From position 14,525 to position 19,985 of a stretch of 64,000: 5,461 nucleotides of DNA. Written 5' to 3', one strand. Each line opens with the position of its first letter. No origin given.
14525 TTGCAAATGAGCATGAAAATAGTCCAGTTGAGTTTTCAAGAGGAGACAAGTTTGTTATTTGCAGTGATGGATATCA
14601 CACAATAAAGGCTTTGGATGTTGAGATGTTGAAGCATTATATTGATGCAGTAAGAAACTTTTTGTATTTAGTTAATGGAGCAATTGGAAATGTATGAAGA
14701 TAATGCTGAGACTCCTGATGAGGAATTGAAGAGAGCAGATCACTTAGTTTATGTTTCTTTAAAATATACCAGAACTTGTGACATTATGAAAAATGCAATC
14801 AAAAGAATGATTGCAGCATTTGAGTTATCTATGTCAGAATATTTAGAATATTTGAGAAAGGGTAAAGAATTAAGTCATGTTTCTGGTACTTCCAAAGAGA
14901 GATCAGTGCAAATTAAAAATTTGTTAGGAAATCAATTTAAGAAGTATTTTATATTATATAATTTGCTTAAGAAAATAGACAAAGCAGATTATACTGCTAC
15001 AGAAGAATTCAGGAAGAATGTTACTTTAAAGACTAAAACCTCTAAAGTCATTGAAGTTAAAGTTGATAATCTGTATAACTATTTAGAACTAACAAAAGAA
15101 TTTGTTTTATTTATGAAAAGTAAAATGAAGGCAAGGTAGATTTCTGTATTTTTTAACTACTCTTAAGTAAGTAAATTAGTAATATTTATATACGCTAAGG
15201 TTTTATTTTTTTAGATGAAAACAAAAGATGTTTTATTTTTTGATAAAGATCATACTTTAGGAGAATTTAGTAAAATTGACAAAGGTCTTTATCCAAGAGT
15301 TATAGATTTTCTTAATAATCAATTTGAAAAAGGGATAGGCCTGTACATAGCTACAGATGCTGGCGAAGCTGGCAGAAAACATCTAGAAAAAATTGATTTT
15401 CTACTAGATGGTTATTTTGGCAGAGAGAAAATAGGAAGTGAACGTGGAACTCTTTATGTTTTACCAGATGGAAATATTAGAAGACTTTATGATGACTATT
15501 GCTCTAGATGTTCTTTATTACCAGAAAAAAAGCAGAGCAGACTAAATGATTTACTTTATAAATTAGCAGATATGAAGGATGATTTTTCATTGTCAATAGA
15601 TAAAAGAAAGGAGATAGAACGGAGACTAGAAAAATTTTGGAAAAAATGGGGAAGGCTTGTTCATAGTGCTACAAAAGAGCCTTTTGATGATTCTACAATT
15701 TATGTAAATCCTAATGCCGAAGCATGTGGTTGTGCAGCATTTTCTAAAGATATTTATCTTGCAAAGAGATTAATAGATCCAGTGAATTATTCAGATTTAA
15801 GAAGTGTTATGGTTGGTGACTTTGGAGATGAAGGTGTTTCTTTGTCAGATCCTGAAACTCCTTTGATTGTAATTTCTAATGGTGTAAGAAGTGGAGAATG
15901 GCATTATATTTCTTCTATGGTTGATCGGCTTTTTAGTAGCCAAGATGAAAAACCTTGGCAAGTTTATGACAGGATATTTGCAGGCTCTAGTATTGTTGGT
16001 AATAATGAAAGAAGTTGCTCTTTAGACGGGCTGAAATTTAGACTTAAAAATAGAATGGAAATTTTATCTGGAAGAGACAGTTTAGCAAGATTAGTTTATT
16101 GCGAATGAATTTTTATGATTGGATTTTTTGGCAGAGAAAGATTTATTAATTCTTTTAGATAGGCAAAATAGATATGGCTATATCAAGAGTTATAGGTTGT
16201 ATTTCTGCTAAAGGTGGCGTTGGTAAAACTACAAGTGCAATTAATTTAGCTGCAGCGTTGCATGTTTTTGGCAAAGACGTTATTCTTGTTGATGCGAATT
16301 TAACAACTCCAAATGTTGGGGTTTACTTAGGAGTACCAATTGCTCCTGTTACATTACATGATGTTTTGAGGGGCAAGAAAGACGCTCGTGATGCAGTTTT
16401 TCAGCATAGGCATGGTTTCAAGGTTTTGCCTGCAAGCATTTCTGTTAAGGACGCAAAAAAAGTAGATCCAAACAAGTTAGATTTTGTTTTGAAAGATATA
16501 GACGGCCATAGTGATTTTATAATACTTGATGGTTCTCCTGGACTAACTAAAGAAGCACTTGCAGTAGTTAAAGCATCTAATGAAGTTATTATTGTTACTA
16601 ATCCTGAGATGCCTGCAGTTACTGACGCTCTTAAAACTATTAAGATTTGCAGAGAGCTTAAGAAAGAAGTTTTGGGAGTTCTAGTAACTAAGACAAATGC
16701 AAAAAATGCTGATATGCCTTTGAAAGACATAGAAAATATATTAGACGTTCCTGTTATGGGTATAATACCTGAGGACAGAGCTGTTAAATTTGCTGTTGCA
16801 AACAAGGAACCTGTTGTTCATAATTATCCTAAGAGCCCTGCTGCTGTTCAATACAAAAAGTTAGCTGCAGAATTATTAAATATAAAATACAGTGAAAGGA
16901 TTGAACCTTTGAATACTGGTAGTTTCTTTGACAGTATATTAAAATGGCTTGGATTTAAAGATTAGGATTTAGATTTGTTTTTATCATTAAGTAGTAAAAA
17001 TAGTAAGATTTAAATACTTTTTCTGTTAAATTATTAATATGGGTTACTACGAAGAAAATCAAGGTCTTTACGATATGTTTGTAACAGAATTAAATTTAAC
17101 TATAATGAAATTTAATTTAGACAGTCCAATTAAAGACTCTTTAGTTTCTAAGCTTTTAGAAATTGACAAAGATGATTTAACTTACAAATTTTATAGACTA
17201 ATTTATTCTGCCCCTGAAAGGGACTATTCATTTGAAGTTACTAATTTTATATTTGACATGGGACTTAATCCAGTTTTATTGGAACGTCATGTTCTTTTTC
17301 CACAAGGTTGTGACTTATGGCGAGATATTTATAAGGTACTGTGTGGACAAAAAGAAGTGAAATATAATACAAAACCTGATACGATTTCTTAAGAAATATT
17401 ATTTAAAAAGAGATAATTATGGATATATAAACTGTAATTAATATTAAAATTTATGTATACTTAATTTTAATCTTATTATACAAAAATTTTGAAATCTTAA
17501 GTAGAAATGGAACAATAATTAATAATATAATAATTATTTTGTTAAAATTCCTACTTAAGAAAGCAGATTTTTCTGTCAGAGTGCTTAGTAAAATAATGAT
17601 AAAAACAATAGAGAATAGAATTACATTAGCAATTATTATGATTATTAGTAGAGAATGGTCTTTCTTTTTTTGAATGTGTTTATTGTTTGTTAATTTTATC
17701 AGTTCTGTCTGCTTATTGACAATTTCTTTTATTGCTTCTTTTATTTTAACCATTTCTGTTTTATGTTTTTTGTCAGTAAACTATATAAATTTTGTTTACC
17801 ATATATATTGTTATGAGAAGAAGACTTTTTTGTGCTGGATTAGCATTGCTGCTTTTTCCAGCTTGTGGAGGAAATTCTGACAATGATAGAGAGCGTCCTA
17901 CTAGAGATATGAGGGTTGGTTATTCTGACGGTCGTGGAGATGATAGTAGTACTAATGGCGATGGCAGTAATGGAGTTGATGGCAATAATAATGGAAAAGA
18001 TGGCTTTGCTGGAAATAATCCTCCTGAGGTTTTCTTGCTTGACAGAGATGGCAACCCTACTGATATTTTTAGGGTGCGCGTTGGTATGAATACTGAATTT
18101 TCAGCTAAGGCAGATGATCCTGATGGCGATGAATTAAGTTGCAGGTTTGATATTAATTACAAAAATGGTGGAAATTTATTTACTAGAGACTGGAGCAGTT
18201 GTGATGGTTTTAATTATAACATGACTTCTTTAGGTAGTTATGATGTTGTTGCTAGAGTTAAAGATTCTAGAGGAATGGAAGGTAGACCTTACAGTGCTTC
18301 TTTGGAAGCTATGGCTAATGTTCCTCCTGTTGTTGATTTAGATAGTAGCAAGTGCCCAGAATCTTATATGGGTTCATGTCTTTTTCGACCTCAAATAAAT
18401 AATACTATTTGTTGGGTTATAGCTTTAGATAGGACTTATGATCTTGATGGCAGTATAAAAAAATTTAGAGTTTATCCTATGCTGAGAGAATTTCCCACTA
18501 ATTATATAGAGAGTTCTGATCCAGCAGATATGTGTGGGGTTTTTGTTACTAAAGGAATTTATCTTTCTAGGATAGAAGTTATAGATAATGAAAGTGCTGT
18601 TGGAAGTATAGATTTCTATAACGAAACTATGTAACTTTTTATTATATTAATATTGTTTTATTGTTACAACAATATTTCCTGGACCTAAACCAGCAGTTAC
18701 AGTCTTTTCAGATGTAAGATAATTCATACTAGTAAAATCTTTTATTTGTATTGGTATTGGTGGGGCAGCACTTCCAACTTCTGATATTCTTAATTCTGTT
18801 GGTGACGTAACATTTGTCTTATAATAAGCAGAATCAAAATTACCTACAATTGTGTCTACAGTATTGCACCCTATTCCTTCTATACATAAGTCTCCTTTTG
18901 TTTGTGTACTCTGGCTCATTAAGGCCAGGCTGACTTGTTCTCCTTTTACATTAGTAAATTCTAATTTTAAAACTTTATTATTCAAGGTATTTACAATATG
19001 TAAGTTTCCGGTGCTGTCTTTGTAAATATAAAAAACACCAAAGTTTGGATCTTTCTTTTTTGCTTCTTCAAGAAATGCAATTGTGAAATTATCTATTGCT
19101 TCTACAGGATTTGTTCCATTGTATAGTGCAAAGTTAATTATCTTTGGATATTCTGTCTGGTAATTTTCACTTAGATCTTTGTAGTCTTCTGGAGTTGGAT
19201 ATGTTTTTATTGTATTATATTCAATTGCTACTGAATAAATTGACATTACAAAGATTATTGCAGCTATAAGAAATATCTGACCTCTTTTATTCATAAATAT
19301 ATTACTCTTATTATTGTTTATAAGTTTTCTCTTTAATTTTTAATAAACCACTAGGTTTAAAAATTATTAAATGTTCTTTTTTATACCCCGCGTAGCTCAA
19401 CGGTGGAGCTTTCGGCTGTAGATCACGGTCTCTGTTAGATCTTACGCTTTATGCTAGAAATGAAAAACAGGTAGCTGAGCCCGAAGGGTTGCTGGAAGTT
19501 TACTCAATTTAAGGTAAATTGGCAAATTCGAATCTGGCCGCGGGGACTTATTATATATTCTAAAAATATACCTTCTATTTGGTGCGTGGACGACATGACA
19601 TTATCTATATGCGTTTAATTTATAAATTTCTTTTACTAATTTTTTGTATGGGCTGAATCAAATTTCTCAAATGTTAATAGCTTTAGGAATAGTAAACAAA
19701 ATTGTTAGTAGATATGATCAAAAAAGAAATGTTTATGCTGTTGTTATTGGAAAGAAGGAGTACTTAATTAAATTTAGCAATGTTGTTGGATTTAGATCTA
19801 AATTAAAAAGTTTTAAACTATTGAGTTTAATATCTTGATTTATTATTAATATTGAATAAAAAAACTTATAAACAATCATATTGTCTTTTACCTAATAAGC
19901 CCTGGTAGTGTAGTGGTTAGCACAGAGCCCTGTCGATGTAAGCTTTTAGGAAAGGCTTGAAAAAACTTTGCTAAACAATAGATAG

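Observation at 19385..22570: Three tRNAs carrying one, two and three introns, including non-canonical positions (53/54, 43/44, 59/60)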

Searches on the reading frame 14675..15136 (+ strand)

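Call 26: search_protein_families(library=pfam, proteins=[window:14675-15136:+], max_evalue=0.01)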
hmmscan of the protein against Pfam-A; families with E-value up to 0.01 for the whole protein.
window:14675-15136:+ (154 aa): 1 family
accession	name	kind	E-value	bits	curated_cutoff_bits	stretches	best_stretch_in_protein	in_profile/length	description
PF07083.16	DUF1351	-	0.0053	17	27.8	0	39-70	168-199/210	Protein of unknown function (DUF1351)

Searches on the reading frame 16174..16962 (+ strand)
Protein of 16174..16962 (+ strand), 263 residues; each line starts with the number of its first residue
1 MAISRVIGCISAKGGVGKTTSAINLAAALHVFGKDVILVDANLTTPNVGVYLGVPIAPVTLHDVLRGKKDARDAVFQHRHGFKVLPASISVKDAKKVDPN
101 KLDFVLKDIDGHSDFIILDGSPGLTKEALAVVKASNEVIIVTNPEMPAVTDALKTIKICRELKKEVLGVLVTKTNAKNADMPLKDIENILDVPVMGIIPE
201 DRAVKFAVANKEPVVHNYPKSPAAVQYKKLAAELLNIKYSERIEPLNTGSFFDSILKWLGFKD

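Call 26: search_protein_families(library=pfam, proteins=[window:16174-16962:+], max_evalue=0.01)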
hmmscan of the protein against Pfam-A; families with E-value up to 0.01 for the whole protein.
window:16174-16962:+ (263 aa): 9 families
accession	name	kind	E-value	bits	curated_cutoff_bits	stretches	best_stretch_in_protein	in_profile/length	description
PF10609.15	ParA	-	2.1e-21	76.9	27.1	1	3-234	2-245/246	NUBPL iron-transfer P-loop NTPase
PF13614.12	AAA_31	-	4.5e-19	69.5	27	1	5-165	2-170/177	AAA domain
PF01656.29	CbiA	-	5.8e-19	68.7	25.4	1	10-214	4-125/125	CobQ/CobB/MinD/ParA nucleotide binding domain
PF00142.24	Fer4_NifH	-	2.6e-11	43.9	25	2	133-246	139-256/271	4Fe-4S iron sulfur cluster binding proteins, NifH/frxC family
PF06564.18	CBP_BcsQ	-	1.1e-09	38.7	21.3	1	11-232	8-231/234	Cellulose biosynthesis protein BcsQ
PF13500.12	AAA_26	-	4.5e-07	30.4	27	1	136-204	128-194/198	AAA domain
PF09140.17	MipZ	-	3.1e-05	23.9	20.7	1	11-136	7-122/262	ATPase MipZ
PF07015.17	VirC1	-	0.00025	20.9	24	1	6-43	3-40/231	VirC1 protein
PF02374.21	ArsA_ATPase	-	0.0042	16.8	24.3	1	10-39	6-35/305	Anion-transporting ATPase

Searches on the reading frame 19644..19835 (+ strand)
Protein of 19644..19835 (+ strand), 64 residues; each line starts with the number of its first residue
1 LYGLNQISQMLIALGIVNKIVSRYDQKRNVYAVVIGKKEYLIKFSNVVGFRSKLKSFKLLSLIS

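Call 25: search_protein_families(library=pfam, proteins=[window:19644-19835:+], max_evalue=0.01)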
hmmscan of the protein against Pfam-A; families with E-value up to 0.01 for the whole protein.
window:19644-19835:+ (64 aa): 1 family
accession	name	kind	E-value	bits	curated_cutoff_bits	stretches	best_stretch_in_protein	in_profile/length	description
PF14528.11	LAGLIDADG_3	-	0.00028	21.5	22.5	1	4-49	36-82/82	LAGLIDADG-like domain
